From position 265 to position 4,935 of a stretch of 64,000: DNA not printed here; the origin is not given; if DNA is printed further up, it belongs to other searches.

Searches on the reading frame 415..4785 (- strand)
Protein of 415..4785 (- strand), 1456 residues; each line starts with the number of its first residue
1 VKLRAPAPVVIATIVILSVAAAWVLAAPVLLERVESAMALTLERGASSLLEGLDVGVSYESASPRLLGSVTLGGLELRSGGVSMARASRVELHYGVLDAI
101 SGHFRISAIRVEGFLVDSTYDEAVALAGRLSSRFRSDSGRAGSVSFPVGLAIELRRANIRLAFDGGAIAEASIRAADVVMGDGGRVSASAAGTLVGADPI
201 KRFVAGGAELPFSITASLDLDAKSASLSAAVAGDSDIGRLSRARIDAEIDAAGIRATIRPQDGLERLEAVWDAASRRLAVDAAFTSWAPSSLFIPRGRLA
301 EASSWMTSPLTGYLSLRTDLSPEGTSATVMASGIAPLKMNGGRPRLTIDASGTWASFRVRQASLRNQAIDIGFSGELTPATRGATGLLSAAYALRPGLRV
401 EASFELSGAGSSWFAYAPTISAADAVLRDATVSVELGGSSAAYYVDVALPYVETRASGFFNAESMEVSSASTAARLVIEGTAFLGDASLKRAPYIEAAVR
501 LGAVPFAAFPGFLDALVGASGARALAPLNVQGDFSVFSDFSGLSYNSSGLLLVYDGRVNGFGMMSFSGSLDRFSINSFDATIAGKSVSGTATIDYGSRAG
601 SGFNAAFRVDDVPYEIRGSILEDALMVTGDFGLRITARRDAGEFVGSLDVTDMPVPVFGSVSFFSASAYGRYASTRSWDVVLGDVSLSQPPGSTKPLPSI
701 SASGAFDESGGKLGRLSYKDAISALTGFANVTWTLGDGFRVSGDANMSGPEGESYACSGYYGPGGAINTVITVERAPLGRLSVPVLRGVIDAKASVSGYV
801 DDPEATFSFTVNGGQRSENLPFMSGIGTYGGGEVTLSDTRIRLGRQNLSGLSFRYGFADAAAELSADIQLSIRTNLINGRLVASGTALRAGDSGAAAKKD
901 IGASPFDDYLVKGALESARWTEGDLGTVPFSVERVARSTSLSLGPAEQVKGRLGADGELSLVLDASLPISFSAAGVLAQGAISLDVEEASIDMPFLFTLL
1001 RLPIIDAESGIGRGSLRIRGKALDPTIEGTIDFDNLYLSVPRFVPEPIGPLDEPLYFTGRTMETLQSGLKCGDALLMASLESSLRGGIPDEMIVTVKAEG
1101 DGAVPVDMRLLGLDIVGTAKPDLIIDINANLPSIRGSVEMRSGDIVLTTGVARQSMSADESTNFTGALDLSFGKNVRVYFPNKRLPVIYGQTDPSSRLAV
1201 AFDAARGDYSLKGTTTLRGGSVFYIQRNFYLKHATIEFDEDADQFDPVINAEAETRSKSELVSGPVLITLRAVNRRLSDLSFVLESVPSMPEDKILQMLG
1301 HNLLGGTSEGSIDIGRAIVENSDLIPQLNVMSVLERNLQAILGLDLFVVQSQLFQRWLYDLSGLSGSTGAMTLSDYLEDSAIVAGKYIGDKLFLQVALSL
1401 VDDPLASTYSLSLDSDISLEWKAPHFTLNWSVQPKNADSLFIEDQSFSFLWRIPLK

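Call 64: search_protein_families(library=pfam, proteins=[window:415-4785:-], max_evalue=0.00001)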
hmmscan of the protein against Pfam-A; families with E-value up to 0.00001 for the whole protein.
window:415-4785:- (1456 aa): 1 family
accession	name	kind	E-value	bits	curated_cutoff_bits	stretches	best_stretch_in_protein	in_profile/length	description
PF04357.19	TamB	-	3.1e-17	63.4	22.4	1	1117-1420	48-362/381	TamB, inner membrane protein subunit of TAM complex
